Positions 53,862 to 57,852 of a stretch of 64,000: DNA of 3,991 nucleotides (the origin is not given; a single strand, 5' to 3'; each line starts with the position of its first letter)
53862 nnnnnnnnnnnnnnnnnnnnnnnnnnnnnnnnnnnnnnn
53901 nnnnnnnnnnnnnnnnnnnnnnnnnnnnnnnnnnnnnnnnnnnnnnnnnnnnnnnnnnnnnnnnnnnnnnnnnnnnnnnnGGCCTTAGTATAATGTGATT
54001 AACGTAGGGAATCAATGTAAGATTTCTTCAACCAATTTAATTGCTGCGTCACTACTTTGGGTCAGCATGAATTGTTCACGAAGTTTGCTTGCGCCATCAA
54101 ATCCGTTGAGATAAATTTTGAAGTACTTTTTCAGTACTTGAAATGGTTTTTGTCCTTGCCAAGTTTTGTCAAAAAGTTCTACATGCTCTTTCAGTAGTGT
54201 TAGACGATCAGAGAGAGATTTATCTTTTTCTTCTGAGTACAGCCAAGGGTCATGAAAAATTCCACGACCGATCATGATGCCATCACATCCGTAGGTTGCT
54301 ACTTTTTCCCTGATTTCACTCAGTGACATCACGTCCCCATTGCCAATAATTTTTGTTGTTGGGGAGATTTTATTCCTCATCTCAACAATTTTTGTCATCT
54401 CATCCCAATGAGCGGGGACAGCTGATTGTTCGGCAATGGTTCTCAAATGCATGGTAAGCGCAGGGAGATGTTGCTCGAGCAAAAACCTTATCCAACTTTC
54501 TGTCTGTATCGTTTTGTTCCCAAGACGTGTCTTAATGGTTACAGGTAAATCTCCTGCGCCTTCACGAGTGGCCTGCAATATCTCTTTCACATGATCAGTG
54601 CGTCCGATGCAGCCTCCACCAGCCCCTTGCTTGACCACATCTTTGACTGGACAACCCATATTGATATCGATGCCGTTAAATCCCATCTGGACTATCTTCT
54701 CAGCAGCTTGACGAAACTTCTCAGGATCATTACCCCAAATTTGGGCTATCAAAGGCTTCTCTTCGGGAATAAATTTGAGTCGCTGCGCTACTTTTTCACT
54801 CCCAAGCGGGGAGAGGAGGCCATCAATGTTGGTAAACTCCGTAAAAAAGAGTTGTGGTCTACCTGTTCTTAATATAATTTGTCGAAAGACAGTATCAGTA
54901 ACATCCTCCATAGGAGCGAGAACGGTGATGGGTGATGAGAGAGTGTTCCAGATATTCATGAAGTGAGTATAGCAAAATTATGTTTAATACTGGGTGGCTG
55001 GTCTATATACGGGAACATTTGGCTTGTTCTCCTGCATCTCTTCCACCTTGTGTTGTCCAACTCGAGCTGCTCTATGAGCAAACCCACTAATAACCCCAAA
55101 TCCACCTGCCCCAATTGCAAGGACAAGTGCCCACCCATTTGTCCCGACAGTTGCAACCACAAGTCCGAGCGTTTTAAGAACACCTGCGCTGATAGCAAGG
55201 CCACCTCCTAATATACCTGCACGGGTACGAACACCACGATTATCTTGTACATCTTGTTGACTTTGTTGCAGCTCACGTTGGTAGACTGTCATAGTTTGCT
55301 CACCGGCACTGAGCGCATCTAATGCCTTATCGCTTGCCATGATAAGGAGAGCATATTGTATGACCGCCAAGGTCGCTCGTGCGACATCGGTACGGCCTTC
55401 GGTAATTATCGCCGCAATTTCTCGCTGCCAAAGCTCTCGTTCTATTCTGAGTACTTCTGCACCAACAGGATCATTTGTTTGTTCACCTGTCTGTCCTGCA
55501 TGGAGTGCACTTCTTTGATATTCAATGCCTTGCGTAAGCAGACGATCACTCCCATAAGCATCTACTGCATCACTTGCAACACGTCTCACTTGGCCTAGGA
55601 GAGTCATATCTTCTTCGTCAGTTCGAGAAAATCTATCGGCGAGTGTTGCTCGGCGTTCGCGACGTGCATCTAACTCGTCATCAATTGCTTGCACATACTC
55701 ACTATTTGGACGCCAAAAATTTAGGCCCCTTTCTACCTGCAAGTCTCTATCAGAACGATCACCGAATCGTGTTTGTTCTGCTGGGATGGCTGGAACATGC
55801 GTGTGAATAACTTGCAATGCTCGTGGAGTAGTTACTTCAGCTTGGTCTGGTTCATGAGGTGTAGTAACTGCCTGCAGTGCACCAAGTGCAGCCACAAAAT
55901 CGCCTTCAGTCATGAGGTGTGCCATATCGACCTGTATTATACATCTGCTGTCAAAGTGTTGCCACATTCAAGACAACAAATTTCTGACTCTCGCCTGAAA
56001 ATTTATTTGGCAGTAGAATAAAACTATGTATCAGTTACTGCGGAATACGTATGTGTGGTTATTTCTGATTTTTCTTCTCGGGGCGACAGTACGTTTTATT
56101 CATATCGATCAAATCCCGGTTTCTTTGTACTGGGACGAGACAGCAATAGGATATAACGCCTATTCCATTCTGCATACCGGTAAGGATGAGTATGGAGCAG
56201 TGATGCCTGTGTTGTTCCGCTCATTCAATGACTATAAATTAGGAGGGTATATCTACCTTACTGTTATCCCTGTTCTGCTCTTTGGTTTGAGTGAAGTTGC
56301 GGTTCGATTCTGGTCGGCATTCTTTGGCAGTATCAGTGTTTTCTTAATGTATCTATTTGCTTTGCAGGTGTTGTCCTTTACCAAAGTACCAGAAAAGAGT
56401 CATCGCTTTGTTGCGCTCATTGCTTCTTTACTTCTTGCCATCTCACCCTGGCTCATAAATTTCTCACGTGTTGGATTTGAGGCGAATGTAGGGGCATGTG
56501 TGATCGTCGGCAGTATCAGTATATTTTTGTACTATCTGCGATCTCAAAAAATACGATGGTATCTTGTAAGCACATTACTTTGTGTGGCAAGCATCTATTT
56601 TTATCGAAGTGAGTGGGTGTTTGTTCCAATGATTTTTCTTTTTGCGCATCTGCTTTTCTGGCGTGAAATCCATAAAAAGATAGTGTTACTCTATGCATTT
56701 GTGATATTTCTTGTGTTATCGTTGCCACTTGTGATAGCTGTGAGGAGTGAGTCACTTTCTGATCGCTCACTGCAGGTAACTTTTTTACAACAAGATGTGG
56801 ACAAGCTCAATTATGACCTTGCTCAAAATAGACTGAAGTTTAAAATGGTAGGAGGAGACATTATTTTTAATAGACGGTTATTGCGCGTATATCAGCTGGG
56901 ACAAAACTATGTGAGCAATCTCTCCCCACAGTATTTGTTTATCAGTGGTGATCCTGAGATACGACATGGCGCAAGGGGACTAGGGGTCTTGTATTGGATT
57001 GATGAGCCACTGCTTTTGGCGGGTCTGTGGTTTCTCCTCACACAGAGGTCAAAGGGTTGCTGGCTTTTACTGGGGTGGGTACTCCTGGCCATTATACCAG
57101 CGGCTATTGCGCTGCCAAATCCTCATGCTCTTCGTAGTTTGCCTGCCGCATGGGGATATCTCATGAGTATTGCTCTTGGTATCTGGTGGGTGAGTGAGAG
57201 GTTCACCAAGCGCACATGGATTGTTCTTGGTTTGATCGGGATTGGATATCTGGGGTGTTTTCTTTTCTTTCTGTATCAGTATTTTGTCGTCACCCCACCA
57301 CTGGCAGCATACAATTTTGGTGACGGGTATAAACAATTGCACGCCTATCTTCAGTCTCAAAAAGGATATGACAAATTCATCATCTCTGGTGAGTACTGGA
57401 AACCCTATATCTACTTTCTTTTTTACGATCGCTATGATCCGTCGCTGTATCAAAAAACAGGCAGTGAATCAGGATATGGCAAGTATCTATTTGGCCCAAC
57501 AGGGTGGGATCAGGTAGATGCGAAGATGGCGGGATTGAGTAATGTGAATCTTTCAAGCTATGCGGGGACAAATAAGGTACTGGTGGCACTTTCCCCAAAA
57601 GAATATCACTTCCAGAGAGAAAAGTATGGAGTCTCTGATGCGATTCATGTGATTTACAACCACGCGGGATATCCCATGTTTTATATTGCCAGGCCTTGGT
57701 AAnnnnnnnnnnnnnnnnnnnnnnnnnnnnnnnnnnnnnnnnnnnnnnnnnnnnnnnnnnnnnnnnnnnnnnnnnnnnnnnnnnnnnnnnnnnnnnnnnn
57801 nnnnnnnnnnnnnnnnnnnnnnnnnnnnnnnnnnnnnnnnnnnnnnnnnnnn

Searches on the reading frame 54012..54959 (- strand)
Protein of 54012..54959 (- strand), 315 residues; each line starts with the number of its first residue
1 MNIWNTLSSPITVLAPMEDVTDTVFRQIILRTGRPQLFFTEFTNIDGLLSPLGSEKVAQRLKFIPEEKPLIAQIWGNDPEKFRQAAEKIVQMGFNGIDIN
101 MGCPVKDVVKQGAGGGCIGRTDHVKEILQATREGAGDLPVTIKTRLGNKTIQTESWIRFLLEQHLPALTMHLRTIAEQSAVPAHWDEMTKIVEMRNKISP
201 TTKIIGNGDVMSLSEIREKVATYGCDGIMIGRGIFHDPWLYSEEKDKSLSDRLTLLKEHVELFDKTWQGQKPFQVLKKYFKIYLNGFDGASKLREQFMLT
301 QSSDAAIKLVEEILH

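Call 10: search_protein_families(library=pfam, proteins=[window:54012-54959:-], max_evalue=0.001)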
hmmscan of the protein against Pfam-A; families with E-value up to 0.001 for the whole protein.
window:54012-54959:- (315 aa): 1 family
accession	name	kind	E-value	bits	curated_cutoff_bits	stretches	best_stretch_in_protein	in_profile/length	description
PF01207.24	Dus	-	2.9e-51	174.9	20.4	1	14-308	2-300/311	Dihydrouridine synthase (Dus)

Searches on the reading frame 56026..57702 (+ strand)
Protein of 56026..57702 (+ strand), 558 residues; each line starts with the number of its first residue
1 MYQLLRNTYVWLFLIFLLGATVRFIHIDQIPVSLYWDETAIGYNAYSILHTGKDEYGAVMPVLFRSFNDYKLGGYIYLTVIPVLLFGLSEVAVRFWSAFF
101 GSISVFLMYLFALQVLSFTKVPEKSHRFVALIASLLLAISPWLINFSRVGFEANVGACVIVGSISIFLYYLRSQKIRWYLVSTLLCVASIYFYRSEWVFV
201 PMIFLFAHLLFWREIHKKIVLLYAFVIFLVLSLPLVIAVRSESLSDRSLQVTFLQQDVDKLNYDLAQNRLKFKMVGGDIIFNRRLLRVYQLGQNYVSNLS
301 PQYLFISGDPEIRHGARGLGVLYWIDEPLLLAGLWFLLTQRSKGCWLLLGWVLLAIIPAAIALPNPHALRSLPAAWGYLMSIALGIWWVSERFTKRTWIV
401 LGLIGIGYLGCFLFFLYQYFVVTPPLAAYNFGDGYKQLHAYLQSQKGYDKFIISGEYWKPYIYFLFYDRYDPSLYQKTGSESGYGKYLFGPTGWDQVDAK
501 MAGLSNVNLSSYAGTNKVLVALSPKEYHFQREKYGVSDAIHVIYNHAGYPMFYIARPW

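Call 5: search_protein_families(library=pfam, proteins=[window:56026-57702:+], max_evalue=0.01)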
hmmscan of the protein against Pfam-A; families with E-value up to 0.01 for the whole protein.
window:56026-57702:+ (558 aa): 2 families
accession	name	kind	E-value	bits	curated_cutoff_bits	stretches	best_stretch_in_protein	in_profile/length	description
PF03779.20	SPW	-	2.1e-05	25.3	31.5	2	78-166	13-89/93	SPW repeat domain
PF13231.12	PMT_2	-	0.00011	22.9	26.1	1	77-236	8-158/160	Dolichyl-phosphate-mannose-protein mannosyltransferase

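Call 11: search_protein_families(library=ncbifam, proteins=[window:56026-57702:+], max_evalue=0.01)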
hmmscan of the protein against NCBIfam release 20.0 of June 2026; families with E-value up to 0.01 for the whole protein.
window:56026-57702:+ (558 aa): 1 family
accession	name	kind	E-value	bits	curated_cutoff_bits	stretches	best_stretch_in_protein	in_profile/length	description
TIGR03663.1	TIGR03663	subfamily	1e-05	24.8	126.25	1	12-215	4-186/435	flippase activity-associated protein Agl23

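Call 15: search_solved_structures(query=window:56026-57702:+, max_evalue=1)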
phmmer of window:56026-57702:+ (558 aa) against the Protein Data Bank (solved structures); distinct sequences matched with E-value up to 1: 4.
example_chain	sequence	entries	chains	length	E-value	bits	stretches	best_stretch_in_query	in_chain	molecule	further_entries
5cxp_A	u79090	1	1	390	0.17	13.9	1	470-528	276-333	Possible xylan degradation enzyme (Glycosyl hydrolase family 30-like domain and Ricin B-li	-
9cmz_A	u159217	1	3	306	0.21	13.5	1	237-323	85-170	Protein kinase 6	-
8u2o_A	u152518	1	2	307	0.21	13.5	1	237-323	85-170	Protein kinase 6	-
3gtn_A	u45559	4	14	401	0.55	12.1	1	452-522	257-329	Glucuronoxylanase xynC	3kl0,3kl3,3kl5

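Call 18: find_homologous_proteins(query=window:56026-57702:+)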
Query window:56026-57702:+ (558 aa): 2404 proteins with E <= 0.001 among 8000 candidates; the best 120 are listed.
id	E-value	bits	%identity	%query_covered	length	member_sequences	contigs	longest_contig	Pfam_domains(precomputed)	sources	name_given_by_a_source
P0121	0.0e+0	1265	100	100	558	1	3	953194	-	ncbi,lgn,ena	-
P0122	2.9e-139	484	44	99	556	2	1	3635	PF02366.25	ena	-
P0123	1.7e-132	461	43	96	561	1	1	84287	PF13231.13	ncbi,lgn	-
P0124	5.0e-124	433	43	96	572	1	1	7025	PF13231.13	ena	-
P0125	1.1e-122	429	42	97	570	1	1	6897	-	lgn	-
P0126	3.0e-120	421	41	98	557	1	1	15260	PF13231.13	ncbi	-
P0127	7.7e-120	420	41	100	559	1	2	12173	PF02366.25,PF13231.13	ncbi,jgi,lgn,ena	-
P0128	1.6e-119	418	41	97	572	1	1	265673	PF13231.13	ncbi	-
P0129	1.5e-118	415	42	98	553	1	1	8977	PF13231.13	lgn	-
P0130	2.7e-118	414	42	99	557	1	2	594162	PF02366.25,PF13231.13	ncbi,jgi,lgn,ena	-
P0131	6.0e-118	413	41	97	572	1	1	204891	PF13231.13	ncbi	-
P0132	6.0e-118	413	41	96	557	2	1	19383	PF03779.21,PF13231.13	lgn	-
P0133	6.8e-118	413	41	98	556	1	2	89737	PF13231.13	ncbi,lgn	-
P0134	2.4e-117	411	40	96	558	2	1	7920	-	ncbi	-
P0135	3.5e-117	411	40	99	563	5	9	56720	PF13231.13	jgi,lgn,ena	-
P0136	1.5e-116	409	41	99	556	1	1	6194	PF02366.25,PF13231.13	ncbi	-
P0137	1.7e-116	408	41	99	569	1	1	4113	PF13231.13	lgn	-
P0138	2.8e-116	408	40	96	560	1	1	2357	PF13231.13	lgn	-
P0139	3.3e-116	408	42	98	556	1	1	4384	PF02366.25,PF13231.13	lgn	-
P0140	6.3e-116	407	42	94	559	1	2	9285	PF13231.13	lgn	-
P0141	1.4e-115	405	40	96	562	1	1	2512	PF13231.13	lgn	-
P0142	7.4e-115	403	41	99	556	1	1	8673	PF02366.25,PF13231.13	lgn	-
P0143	2.3e-114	401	39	99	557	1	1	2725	PF13231.13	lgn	-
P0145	1.0e-113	399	41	99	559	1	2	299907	PF13231.13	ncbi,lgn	-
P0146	1.9e-113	398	38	97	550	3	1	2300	PF13231.13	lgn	-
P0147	1.9e-113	398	40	94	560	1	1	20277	PF13231.13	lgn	-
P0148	2.4e-113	398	39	99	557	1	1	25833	PF13231.13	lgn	-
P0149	2.5e-113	398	39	98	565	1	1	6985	PF13231.13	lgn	-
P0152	4.5e-113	397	42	96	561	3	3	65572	PF13231.13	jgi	-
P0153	4.9e-113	397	42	94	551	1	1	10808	PF13231.13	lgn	-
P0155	9.0e-113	396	40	97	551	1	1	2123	PF13231.13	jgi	jgi:4-amino-4-deoxy-L-arabinose transferase-like glycosyltransferase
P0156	1.6e-111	392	39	96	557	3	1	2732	PF13231.13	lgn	-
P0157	3.4e-111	391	39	99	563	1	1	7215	PF13231.13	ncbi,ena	ncbi:MAG: glycosyltransferase family 39 protein [Patescibacteria group bacterium]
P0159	4.1e-111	391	39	99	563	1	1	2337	PF02366.25,PF13231.13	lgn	-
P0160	4.2e-111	391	42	99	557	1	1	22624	PF13231.13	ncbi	-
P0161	5.9e-111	390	39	98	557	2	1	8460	PF02366.25,PF13231.13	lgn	-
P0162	1.6e-110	389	39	96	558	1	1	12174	PF13231.13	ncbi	-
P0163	2.4e-110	388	42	94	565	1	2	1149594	PF13231.13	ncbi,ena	-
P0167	6.7e-110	387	39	97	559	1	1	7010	PF13231.13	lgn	-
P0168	8.4e-110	386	40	96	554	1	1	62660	PF13231.13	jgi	-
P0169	8.9e-110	386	39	98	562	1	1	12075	PF13231.13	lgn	-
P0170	9.9e-110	386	39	96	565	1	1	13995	PF13231.13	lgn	-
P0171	1.8e-109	385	42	97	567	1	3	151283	PF13231.13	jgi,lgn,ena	-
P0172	3.0e-109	385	39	99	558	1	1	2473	PF13231.13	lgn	-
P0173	3.1e-109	385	41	99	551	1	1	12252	PF13231.13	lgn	-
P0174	3.8e-109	384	39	98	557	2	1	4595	PF13231.13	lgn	-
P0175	4.3e-109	384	39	96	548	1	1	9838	PF02366.25,PF13231.13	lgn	-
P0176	4.8e-109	384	39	99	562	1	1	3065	PF13231.13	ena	-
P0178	6.5e-109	383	40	93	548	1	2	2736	PF13231.13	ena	-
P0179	7.8e-109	383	40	96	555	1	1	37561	PF02366.25,PF13231.13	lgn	-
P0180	1.4e-108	382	40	98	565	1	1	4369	PF02366.25,PF13231.13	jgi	jgi:4-amino-4-deoxy-L-arabinose transferase-like glycosyltransferase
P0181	2.9e-108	381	40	93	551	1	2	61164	PF13231.13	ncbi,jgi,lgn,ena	-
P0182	4.4e-108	381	38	97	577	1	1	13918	PF13231.13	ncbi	-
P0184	1.8e-107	379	39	97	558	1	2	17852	PF13231.13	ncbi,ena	-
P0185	2.2e-107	378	38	96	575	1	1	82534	PF13231.13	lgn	-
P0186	5.2e-107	377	39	99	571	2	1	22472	PF13231.13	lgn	-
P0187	6.4e-107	377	41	95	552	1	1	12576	PF13231.13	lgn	-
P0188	6.9e-107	377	40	96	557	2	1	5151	PF13231.13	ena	-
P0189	8.5e-107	376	39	99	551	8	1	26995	PF02366.25,PF13231.13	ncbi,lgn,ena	-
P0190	3.1e-106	375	40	98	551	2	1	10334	PF13231.13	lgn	-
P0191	3.7e-106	374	39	99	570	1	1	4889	PF13231.13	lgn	-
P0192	4.1e-106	374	40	95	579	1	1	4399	PF13231.13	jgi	jgi:4-amino-4-deoxy-L-arabinose transferase-like glycosyltransferase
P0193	4.3e-106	374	39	98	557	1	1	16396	PF13231.13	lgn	-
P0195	5.7e-106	374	39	96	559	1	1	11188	PF13231.13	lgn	-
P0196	6.5e-106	374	39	99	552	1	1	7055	PF13231.13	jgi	jgi:4-amino-4-deoxy-L-arabinose transferase-like glycosyltransferase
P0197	7.0e-106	373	41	94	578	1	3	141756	PF13231.13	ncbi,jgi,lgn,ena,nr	ncbi:MAG TPA: glycosyltransferase family 39 protein [Candidatus Acidoferrales bacterium]|nr:glycosyl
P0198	1.0e-105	373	38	98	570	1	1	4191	PF13231.13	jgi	jgi:4-amino-4-deoxy-L-arabinose transferase-like glycosyltransferase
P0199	1.1e-105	373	39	98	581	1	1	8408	PF13231.13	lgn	-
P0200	1.3e-105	373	39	96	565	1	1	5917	PF13231.13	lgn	-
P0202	1.5e-105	372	40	95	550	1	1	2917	PF13231.13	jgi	jgi:4-amino-4-deoxy-L-arabinose transferase-like glycosyltransferase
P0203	2.5e-105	372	39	99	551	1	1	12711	PF02366.25,PF13231.13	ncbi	-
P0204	4.3e-105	371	41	95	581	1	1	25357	PF02366.25,PF13231.13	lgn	-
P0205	5.0e-105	371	37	98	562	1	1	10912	PF13231.13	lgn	-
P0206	7.0e-105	370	40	98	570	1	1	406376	PF13231.13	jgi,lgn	-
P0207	1.0e-104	370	39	99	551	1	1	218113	PF02366.25,PF13231.13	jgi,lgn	-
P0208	1.3e-104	369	38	97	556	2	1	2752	PF13231.13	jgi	jgi:4-amino-4-deoxy-L-arabinose transferase-like glycosyltransferase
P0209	4.7e-104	367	37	96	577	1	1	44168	PF13231.13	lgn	-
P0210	5.2e-104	367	38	96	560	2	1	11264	PF13231.13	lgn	-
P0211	6.6e-104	367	41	99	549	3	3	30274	PF13231.13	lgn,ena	-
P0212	9.9e-104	366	40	98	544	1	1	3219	PF02366.25,PF13231.13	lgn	-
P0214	1.4e-103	366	39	95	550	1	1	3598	PF13231.13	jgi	jgi:4-amino-4-deoxy-L-arabinose transferase-like glycosyltransferase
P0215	3.5e-103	365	38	98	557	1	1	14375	PF13231.13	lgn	-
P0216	7.0e-103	364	39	100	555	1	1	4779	PF02366.25,PF13231.13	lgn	-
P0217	1.4e-102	363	39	96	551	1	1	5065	PF13231.13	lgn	-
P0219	2.0e-102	362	38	95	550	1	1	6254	PF02366.25,PF13231.13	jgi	jgi:4-amino-4-deoxy-L-arabinose transferase-like glycosyltransferase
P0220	1.9e-101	359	36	97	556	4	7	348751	PF13231.13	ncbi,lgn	-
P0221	2.3e-101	359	37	97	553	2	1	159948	PF02366.25,PF13231.13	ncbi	-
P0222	2.5e-101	358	39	99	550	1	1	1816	PF13231.13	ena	-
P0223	3.8e-101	358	38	96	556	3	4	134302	PF13231.13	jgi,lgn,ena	-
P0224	4.0e-101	358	37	96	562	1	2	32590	PF13231.13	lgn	-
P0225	8.2e-101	357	37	98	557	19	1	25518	PF02366.25,PF13231.13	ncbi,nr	ncbi:MAG: hypothetical protein US02_C0005G0013 [Candidatus Levybacteria bacterium GW2011_GWA2_36_13]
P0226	9.7e-101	356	36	92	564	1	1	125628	PF13231.13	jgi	-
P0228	7.1e-100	354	40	91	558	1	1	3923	PF13231.13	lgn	-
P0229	7.4e-100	354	37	98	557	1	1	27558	PF02366.25,PF13231.13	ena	-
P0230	7.7e-100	353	38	99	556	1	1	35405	PF13231.13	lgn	-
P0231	9.7e-100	353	39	90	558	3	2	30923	PF13231.13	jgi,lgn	jgi:4-amino-4-deoxy-L-arabinose transferase-like glycosyltransferase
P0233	1.6e-99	352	39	95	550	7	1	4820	PF02366.25,PF13231.13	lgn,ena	-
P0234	1.9e-99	352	36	96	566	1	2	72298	PF02366.25,PF13231.13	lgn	-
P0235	4.0e-99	351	38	99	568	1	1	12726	PF13231.13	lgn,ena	-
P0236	4.4e-99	351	39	91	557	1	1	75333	PF13231.13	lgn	-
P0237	5.6e-99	351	41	95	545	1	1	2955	PF13231.13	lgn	-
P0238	5.7e-99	351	38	98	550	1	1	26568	PF02366.25,PF13231.13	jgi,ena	jgi:4-amino-4-deoxy-L-arabinose transferase-like glycosyltransferase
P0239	1.1e-98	350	39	94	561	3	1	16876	PF02366.25,PF13231.13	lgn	-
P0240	1.4e-98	349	39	88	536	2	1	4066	PF02366.25,PF13231.13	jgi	jgi:4-amino-4-deoxy-L-arabinose transferase-like glycosyltransferase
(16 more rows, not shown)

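Call 34: search_solved_structures(query=A2, max_evalue=1)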
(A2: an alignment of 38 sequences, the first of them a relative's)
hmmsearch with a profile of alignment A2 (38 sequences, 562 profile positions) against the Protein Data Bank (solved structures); distinct sequences matched with E-value up to 1: 1.
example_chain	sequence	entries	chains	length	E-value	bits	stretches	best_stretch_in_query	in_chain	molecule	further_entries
5ezm_A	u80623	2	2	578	0.046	15.5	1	72-246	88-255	4-amino-4-deoxy-L-arabinose transferase or related glycosyltransferases of PMT family | 4-amino-4-deoxy-L-arabinose (L-Ara4N) transferase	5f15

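Call 43: predict_structure(alignment_id=A2)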
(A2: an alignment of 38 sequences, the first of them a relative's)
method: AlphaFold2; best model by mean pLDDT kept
length: 558 residues; sequences in the alignment: 38
mean_pLDDT: 90.0   pTM: 0.90
mean pLDDT of the five models: 90.0, 88.9, 88.9, 87.0, 87.0
residues with pLDDT >= 90: 408; 70-90: 95; 50-70: 52; < 50: 3
segments of 3 or more residues with pLDDT < 50: 498-500
pLDDT, mean of each block of 10 residues (from residue 1): 78 98 93 88 96 92 79 94 97 97 98 98 96 98 93 95 98 95 97 94 97 89 93 90 59 60 64 57 79 94 94 87 97 97 97 96 89 97 97 91 97 96 87 91 95 91 96 95 93 60 80 93 94 89 93 94
secondary structure, 60 per line:
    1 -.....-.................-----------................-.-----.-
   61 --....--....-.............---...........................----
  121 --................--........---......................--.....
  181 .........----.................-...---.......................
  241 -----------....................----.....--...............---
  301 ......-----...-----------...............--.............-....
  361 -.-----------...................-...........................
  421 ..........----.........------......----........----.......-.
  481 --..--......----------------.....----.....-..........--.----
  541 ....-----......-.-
elements in order: H2-6 H8-24 H36-51 E63-66 E69-72 H74-86 H90-116 H123-138 H141-148 H152-173 H176-189 H194-210 H218-240 H253-271 H276-280 H283-297 H301-306 H326-340 H343-355 H357-360 H374-392 H394-430 H435-443 E450-455 H460-467 H472-478 E487-492 H509-513 E518-522 H524-533 E541-544 E550-555

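Call 63: find_encoding_contigs(protein=P0130, flank=7000, max_places=1)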
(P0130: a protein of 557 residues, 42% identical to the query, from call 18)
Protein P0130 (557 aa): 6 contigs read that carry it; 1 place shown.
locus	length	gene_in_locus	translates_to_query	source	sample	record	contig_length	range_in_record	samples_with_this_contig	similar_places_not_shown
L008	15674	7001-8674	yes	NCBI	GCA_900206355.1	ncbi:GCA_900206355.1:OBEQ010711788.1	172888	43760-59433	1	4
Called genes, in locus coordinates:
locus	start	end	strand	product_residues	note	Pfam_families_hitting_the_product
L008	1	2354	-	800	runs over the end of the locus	PF09586:YfhO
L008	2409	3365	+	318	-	PF00535:Glycos_transf_2, PF10111:Glyco_tranf_2_2 (faint), PF13641:Glyco_tranf_2_3, PF13632:Glyco_trans_2_3 (weak)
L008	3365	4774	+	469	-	PF09852:DUF2079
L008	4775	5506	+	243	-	PF00535:Glycos_transf_2, PF13641:Glyco_tranf_2_3 (weak)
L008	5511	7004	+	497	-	-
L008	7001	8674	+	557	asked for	PF02366:PMT, PF13231:PMT_2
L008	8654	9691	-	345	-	PF01757:Acyl_transf_3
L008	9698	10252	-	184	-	-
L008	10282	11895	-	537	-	PF13231:PMT_2 (weak)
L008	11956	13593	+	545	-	PF02366:PMT, PF13231:PMT_2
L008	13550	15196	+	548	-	PF13231:PMT_2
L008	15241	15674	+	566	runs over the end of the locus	-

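Call 64: find_encoding_contigs(protein=P0163, flank=7000, max_places=1)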
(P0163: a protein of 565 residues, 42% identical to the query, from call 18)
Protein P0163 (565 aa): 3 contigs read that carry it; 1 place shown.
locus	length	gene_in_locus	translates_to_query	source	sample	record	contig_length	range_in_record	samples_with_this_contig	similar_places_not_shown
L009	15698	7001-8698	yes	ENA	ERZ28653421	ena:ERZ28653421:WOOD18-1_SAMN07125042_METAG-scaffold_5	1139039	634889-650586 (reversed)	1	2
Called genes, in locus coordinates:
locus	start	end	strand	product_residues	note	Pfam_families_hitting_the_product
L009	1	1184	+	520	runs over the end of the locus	-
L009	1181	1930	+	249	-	PF00535:Glycos_transf_2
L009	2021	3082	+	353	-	PF00534:Glycos_transf_1, PF13692:Glyco_trans_1_4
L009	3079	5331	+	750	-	PF09586:YfhO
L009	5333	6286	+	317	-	PF00535:Glycos_transf_2, PF13641:Glyco_tranf_2_3, PF13632:Glyco_trans_2_3 (weak)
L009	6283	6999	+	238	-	PF00535:Glycos_transf_2, PF10111:Glyco_tranf_2_2, PF13641:Glyco_tranf_2_3 (weak)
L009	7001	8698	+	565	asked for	PF13231:PMT_2 (faint)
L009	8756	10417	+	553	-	PF02366:PMT, PF13231:PMT_2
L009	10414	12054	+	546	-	PF13231:PMT_2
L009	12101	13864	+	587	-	-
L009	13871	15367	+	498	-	PF13231:PMT_2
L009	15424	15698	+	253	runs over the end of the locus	PF00535:Glycos_transf_2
